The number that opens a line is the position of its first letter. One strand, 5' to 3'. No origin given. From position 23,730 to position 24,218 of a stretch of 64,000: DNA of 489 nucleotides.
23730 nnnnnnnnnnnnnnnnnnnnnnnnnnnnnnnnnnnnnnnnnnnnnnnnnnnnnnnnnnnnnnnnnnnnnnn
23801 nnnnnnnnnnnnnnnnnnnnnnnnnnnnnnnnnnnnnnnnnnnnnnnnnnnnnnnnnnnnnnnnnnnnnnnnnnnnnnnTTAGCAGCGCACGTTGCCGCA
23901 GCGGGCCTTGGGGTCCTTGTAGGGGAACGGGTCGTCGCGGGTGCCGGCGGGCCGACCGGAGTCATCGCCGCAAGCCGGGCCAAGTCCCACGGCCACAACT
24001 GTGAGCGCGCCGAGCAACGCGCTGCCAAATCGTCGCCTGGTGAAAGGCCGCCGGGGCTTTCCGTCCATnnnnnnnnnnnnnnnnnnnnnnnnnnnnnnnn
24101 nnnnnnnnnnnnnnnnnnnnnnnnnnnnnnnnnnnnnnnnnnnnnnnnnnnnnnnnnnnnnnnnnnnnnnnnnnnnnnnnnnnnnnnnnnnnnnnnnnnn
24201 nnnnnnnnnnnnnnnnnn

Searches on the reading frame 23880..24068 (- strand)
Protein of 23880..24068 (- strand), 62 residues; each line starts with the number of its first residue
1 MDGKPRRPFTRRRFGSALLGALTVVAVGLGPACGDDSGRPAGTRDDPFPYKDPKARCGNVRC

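Call 4: search_protein_families(library=pfam, proteins=[window:23880-24068:-], max_evalue=0.01)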
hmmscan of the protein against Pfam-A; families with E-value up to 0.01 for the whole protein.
window:23880-24068:- (62 aa): 0 families

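Call 7: find_related_loci(query=A1, collection=genome_contigs, flank=10000)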
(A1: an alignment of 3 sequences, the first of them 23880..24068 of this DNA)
Query A1 (62 aa) in genome_contigs; peptide patterns used: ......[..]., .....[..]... (x = any residue, [..] = any of these).
257 stretches matched a pattern; 21 encode a relative of the query (tblastn E <= 1e-3); 20 distinct loci.
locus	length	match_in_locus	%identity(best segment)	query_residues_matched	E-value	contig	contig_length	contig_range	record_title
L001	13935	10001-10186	87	1-62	1e-31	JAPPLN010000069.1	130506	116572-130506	MAG: Chloroflexota bacterium isolate RHO3_bin_23 NODE_315_length_130506_cov_33.007497, whole genome shotgun sequence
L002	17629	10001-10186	85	1-62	1e-31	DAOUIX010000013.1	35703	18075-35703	MAG TPA_asm: Chloroflexota bacterium isolate S29_215 k147_429323, whole genome shotgun sequence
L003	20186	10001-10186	82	1-62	1e-29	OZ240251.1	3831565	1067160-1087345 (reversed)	MAG: Chloroflexota bacterium isolate d34784d7-597f-4c6c-9d13-8b2b1f638dff genome assembly, chromosome: 1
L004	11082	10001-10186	82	1-62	6e-30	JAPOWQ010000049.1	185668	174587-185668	MAG: Chloroflexota bacterium isolate COS2_bin_4 NODE_38_length_185668_cov_26.3183, whole genome shotgun sequence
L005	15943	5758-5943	76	1-62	7e-27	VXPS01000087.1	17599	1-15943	MAG: Chloroflexi bacterium isolate SB0662_bin_61 NODE_2906_length_17599_cov_31.793377, whole genome shotgun sequence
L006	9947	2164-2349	74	1-62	5e-25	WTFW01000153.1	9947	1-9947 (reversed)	MAG: Chloroflexi bacterium isolate CO36386bin_13 NODE_2826_length_9947_cov_17.162252, whole genome shotgun sequence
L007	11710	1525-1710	69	1-62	6e-24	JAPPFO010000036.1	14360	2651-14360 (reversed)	MAG: Chloroflexota bacterium isolate RHO1_bin_32 NODE_6047_length_14360_cov_4.594967, whole genome shotgun sequence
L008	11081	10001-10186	69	1-62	6e-24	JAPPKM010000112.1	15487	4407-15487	MAG: Chloroflexota bacterium isolate RHO2_bin_72 NODE_4705_length_15487_cov_11.500907, whole genome shotgun sequence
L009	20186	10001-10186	84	1-62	9e-24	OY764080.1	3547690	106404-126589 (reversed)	MAG: Chloroflexota bacterium isolate a04a8705-9522-4335-bb9c-b9bb47e5c42e genome assembly, chromosome: 1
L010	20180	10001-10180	68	1-60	6e-24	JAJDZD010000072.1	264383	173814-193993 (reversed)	MAG: Chloroflexota bacterium isolate jk18x40bins.16 k141_306411, whole genome shotgun sequence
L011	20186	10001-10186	79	1-62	2e-23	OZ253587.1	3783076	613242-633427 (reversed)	MAG: Chloroflexota bacterium isolate c48e1457-3bc6-4d91-b545-4e17b7aa62c7 genome assembly, chromosome: 1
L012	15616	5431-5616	81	1-62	4e-23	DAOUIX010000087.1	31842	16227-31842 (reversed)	MAG TPA_asm: Chloroflexota bacterium isolate S29_215 k147_142111, whole genome shotgun sequence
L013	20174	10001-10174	71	2-60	7e-23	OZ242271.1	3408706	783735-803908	MAG: Chloroflexota bacterium isolate 28ccf5bf-4595-479e-bad6-f18457ce53ab genome assembly, chromosome: 1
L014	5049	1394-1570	67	1-60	7e-22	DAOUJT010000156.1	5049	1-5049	MAG TPA_asm: Chloroflexota bacterium isolate S34_278 k113_1520875, whole genome shotgun sequence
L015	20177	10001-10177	67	1-60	8e-22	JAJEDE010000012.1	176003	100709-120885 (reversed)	MAG: Chloroflexota bacterium isolate jk18xAbins.55 k141_1351232, whole genome shotgun sequence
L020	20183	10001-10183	56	1-62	3e-14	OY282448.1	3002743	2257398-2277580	MAG: uncultured Chloroflexota bacterium genome assembly, chromosome: 1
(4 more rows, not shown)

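Call 12: find_homologous_proteins(query=A3, max_evalue=0.01)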
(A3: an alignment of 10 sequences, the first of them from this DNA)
Query A3 (10 sequences) (62 aa, profile of the alignment): 63 proteins with E <= 0.01 among 1187 candidates.
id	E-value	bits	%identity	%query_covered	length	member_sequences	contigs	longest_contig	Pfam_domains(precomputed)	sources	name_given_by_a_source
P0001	1.7e-33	132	86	79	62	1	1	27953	-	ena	-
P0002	3.9e-33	131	82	100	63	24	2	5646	-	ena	-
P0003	4.6e-33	131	80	74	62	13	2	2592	-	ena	-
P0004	5.9e-33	130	85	100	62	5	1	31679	-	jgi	-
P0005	1.3e-32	129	87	100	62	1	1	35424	-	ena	-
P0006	2.1e-32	128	88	79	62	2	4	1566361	-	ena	-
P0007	4.2e-32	127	76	100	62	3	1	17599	-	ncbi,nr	ncbi:MAG: hypothetical protein F4Y02_03490 [Chloroflexi bacterium]|nr:hypothetical protein [Chlorofl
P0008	8.0e-32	127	85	100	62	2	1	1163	-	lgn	-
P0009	1.2e-31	126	82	100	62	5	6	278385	-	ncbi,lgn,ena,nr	ncbi:MAG: hypothetical protein OXG64_01205 [Chloroflexi bacterium]|nr:hypothetical protein [Chlorofl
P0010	2.8e-31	125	78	74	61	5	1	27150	-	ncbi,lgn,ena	-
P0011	3.3e-31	125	84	79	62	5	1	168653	-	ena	-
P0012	5.2e-31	124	68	97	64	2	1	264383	-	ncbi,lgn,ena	-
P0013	6.7e-31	124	85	100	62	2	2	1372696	-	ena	-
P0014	7.5e-31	123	75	97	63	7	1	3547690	-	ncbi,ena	-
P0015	8.3e-31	123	78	52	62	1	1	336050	-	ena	-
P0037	1.6e-8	52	47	79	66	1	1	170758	-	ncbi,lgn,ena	-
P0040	5.4e-8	50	58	39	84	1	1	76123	-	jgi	-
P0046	1.8e-7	49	65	37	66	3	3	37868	-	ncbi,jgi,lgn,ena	-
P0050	1.6e-6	46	63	39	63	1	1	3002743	-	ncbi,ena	-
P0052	9.0e-6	43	57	68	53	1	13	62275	-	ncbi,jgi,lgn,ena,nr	ncbi:MAG: hypothetical protein OXO54_12615 [Chloroflexota bacterium]|nr:hypothetical protein [Rhodos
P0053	1.6e-5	42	65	42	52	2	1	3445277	-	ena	-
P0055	2.3e-5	42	62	42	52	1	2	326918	-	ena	-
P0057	4.1e-5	41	47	76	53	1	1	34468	-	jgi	jgi:hypothetical protein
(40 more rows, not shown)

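Call 13: find_related_loci(query=A3, collection=metagenome_contigs, flank=10000)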
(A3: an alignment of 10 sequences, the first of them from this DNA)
Query A3 (62 aa) in metagenome_contigs; peptide patterns used: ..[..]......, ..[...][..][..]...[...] (x = any residue, [..] = any of these).
103 stretches matched a pattern; 2 encode a relative of the query (tblastn E <= 1e-3); 2 distinct loci.
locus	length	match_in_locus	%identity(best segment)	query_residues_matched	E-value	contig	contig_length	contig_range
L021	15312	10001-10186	81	1-62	2e-20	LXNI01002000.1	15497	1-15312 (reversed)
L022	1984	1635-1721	55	34-62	5e-6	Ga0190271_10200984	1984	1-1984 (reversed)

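Call 16: find_encoding_contigs(protein=P0050, flank=8000, max_places=3)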
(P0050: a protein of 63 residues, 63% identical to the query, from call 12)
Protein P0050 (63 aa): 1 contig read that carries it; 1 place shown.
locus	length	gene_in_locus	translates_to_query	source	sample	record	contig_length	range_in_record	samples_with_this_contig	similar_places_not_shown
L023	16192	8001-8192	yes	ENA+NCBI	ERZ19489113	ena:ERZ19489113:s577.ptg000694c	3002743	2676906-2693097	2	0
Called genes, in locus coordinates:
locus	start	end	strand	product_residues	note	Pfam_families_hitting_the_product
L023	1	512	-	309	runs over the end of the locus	PF00248:Aldo_ket_red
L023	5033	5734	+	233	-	PF03692:CxxCxxCC (weak)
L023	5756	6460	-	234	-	PF03737:RraA-like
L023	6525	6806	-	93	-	PF03960:ArsC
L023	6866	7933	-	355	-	PF00107:ADH_zinc_N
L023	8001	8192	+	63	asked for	-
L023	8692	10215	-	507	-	-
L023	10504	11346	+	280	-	PF05721:PhyH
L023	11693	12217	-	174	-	-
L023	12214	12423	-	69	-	-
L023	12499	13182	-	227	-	PF08282:Hydrolase_3, PF05116:S6PP (weak)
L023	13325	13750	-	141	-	PF09723:Zn_ribbon_8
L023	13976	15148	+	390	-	PF01075:Glyco_transf_9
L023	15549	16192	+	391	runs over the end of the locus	PF03816:LytR_cpsA_psr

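Call 17: find_encoding_contigs(protein=P0053, flank=8000, max_places=3)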
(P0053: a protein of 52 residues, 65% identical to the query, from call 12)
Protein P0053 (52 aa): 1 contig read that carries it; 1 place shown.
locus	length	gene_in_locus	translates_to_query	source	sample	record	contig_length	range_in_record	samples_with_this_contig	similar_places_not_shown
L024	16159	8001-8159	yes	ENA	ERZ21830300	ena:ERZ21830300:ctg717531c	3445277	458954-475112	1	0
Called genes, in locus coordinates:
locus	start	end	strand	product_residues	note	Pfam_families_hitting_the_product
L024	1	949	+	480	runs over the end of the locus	PF00370:FGGY_N, PF02782:FGGY_C (faint)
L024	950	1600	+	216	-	PF00596:Aldolase_II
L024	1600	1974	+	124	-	PF25653:HMG-CoA_red_N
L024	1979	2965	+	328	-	PF01073:3Beta_HSD, PF01370:Epimerase, PF04321:RmlD_sub_bind, PF13460:NAD_binding_10 (weak), PF16363:GDP_Man_Dehyd (weak), PF07993:NAD_binding_4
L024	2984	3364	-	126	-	PF12973:Cupin_7 (weak), PF00190:Cupin_1, PF02311:AraC_binding (weak), PF07883:Cupin_2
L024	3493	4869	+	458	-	PF00890:FAD_binding_2, PF01266:DAO (weak), PF01946:Thi4 (weak), PF03486:HI0933_like, PF07992:Pyr_redox_2 (faint), PF12831:FAD_oxidored, PF13450:NAD_binding_8 (weak), PF01266:DAO (weak)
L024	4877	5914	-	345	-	PF01073:3Beta_HSD, PF01370:Epimerase, PF04321:RmlD_sub_bind, PF05368:NmrA, PF13460:NAD_binding_10, PF16363:GDP_Man_Dehyd, PF07993:NAD_binding_4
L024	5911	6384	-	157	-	PF13378:MR_MLE_C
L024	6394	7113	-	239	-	PF13378:MR_MLE_C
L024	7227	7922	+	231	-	-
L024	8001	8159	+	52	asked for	-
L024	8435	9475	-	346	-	PF22847:Glyco_hydro_43_rel (faint), PF00251:Glyco_hydro_32N, PF04616:Glyco_hydro_43 (faint), PF04041:Glyco_hydro_130 (faint)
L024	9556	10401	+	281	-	PF02633:Creatininase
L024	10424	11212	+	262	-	PF00657:Lipase_GDSL, PF13472:Lipase_GDSL_2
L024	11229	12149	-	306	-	PF01522:Polysacc_deac_1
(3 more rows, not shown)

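Call 18: find_encoding_contigs(protein=P0037, flank=8000, max_places=3)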
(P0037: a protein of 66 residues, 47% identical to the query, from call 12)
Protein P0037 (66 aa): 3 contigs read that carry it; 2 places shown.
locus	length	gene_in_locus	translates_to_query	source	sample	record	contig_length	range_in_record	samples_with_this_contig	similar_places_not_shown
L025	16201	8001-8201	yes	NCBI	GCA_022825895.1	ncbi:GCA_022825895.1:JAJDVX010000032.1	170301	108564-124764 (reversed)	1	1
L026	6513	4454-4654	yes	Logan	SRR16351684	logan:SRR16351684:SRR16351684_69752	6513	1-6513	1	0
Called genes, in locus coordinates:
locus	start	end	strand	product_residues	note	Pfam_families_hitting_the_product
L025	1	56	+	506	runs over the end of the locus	-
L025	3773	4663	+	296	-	PF00106:adh_short, PF13561:adh_short_C2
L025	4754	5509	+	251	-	PF03692:CxxCxxCC (weak)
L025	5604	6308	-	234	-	PF03737:RraA-like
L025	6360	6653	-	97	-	PF03960:ArsC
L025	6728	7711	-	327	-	PF00107:ADH_zinc_N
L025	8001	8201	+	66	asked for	-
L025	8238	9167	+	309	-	PF00248:Aldo_ket_red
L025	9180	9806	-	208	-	PF02245:Pur_DNA_glyco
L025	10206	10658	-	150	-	PF16798:DUF5069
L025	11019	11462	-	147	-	PF01850:PIN (weak)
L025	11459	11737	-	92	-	PF09386:ParD (weak)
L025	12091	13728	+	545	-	PF00860:Xan_ur_permease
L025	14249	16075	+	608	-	PF00009:GTP_EFTU, PF22042:EF-G_D2 (weak), PF03144:GTP_EFTU_D2 (weak), PF00679:EFG_C, PF06421:LepA_C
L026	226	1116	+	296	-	PF00106:adh_short, PF13561:adh_short_C2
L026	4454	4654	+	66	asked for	-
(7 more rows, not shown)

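Call 19: find_encoding_contigs(protein=P0046, flank=8000, max_places=3)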
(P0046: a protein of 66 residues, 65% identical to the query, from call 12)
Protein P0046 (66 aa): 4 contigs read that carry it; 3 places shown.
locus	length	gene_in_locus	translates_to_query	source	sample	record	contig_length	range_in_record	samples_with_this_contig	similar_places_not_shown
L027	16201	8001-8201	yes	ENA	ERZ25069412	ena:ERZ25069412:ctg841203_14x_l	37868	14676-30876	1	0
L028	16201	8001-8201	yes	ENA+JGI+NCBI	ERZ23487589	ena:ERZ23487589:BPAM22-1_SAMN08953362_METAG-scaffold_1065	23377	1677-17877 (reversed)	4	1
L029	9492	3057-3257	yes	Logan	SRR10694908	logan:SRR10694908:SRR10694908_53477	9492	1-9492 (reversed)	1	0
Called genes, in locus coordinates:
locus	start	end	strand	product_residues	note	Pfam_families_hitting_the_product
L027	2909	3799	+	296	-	PF00106:adh_short, PF13561:adh_short_C2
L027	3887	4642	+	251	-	PF03692:CxxCxxCC (weak)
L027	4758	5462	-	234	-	PF03737:RraA-like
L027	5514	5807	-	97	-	PF03960:ArsC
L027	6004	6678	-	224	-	-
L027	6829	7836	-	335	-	PF00107:ADH_zinc_N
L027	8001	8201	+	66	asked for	-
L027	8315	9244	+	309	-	PF00248:Aldo_ket_red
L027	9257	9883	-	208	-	PF02245:Pur_DNA_glyco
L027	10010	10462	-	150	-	PF16798:DUF5069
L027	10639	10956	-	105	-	-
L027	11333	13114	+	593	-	PF00860:Xan_ur_permease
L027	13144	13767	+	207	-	-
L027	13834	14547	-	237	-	-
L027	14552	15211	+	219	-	PF00909:Ammonium_transp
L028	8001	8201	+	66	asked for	-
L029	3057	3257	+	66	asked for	-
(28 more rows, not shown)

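Call 20: find_encoding_contigs(protein=P0040, flank=8000, max_places=3)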
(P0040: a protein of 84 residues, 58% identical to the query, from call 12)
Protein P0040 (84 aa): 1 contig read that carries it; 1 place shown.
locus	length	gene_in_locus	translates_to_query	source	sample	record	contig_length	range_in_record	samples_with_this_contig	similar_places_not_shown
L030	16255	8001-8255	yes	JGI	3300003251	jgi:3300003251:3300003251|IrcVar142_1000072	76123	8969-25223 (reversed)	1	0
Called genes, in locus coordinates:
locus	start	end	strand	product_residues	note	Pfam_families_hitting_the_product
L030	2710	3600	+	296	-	PF00106:adh_short, PF13561:adh_short_C2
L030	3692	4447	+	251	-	PF03692:CxxCxxCC (weak)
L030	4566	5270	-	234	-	PF03737:RraA-like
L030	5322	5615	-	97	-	PF03960:ArsC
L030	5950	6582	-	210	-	-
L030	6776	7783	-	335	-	PF00107:ADH_zinc_N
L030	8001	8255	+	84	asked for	-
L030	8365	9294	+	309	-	PF00248:Aldo_ket_red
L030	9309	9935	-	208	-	PF02245:Pur_DNA_glyco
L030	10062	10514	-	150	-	PF16798:DUF5069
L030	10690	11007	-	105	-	-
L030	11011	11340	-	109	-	-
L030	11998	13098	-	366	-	PF13570:Beta-prop_ACSF4, PF24807:WD40_CDC20-Fz, PF23381:Beta-prop_IFT122_1st, PF25173:Beta-prop_WDR3_1st, PF25174:Beta-prop_THOC3, PF23414:Beta-prop_EML_2, PF24814:WD40_Prp19, PF25175:Beta-prop_WDR5, +32 more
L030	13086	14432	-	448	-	PF02492:cobW, PF07683:CobW_C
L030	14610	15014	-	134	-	PF01850:PIN (faint)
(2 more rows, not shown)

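Call 23: find_encoding_contigs(protein=P0052, flank=6000, max_places=3)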
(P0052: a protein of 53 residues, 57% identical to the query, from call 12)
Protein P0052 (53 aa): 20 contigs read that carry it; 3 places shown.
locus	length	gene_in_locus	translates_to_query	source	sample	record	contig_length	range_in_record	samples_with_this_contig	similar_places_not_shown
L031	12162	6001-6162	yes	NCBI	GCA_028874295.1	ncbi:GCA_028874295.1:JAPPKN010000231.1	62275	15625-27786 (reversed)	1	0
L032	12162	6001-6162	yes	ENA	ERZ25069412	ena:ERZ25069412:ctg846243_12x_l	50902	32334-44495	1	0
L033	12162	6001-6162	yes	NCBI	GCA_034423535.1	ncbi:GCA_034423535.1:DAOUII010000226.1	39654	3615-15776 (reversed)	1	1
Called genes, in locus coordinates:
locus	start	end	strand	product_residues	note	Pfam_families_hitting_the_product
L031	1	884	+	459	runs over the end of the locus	PF00890:FAD_binding_2, PF03486:HI0933_like, PF07992:Pyr_redox_2 (weak), PF12831:FAD_oxidored, PF13450:NAD_binding_8 (weak), PF01266:DAO (weak)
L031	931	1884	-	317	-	PF00781:DAGK_cat, PF19279:YegS_C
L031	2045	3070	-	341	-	PF01073:3Beta_HSD, PF01370:Epimerase, PF04321:RmlD_sub_bind, PF05368:NmrA (weak), PF13460:NAD_binding_10, PF16363:GDP_Man_Dehyd, PF07993:NAD_binding_4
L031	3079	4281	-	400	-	PF13378:MR_MLE_C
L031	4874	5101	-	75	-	-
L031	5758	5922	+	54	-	-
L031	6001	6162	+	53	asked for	-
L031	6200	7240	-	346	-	PF22847:Glyco_hydro_43_rel (faint), PF00251:Glyco_hydro_32N, PF04041:Glyco_hydro_130 (weak), PF04616:Glyco_hydro_43 (faint)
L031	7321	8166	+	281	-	PF02633:Creatininase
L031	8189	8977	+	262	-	PF00657:Lipase_GDSL, PF13472:Lipase_GDSL_2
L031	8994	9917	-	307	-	PF01522:Polysacc_deac_1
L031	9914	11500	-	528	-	-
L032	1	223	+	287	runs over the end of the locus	PF00890:FAD_binding_2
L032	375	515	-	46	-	-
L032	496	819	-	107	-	PF19279:YegS_C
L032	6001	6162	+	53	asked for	-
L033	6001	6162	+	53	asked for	-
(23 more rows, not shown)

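Call 24: find_encoding_contigs(protein=P0055, flank=6000, max_places=2)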
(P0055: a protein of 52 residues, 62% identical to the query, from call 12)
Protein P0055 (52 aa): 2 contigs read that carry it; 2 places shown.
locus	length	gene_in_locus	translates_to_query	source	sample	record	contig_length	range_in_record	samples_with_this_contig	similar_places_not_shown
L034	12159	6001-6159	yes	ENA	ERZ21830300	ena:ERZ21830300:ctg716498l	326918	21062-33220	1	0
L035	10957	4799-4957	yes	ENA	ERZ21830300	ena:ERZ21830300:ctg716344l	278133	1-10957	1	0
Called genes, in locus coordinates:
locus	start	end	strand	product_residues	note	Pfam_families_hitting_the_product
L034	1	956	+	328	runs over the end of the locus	PF01073:3Beta_HSD, PF01370:Epimerase, PF04321:RmlD_sub_bind, PF13460:NAD_binding_10, PF16363:GDP_Man_Dehyd (weak), PF07993:NAD_binding_4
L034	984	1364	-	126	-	PF12973:Cupin_7 (weak), PF00190:Cupin_1, PF02311:AraC_binding (weak), PF07883:Cupin_2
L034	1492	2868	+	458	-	PF00890:FAD_binding_2, PF01266:DAO (weak), PF01946:Thi4 (weak), PF03486:HI0933_like, PF12831:FAD_oxidored, PF13450:NAD_binding_8 (weak), PF01266:DAO (weak)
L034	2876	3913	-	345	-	PF01073:3Beta_HSD, PF01370:Epimerase, PF04321:RmlD_sub_bind, PF05368:NmrA, PF13460:NAD_binding_10, PF16363:GDP_Man_Dehyd, PF07993:NAD_binding_4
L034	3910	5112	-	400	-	PF13378:MR_MLE_C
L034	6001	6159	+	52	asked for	-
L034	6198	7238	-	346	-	PF22847:Glyco_hydro_43_rel (faint), PF00251:Glyco_hydro_32N, PF04041:Glyco_hydro_130 (faint), PF04616:Glyco_hydro_43 (faint)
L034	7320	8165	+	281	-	PF02633:Creatininase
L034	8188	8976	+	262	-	PF00657:Lipase_GDSL, PF13472:Lipase_GDSL_2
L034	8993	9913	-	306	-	PF01522:Polysacc_deac_1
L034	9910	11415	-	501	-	-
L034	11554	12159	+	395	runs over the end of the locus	PF01979:Amidohydro_1, PF07969:Amidohydro_3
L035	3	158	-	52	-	?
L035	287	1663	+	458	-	PF00890:FAD_binding_2, PF01266:DAO (weak), PF01946:Thi4 (weak), PF03486:HI0933_like, PF12831:FAD_oxidored, PF13450:NAD_binding_8 (weak)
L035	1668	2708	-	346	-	PF01073:3Beta_HSD, PF01370:Epimerase, PF04321:RmlD_sub_bind, PF05368:NmrA, PF13460:NAD_binding_10, PF16363:GDP_Man_Dehyd, PF07993:NAD_binding_4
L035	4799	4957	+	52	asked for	-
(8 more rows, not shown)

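Call 25: find_encoding_contigs(protein=P0057, flank=6000, max_places=2)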
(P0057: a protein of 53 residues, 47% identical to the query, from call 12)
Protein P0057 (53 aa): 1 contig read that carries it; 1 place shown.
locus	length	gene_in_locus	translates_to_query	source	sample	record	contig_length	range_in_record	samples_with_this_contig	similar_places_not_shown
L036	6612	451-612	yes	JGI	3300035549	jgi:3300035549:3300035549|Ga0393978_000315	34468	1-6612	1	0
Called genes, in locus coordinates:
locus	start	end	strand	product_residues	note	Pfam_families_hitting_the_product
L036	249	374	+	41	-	-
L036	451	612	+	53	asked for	-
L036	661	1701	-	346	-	PF22847:Glyco_hydro_43_rel (faint), PF00251:Glyco_hydro_32N, PF04616:Glyco_hydro_43 (faint), PF04041:Glyco_hydro_130 (faint)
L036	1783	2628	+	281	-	PF02633:Creatininase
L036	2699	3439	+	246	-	PF00657:Lipase_GDSL, PF13472:Lipase_GDSL_2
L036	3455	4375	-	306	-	PF01522:Polysacc_deac_1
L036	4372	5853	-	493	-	-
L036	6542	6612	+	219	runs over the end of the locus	PF07969:Amidohydro_3, PF01979:Amidohydro_1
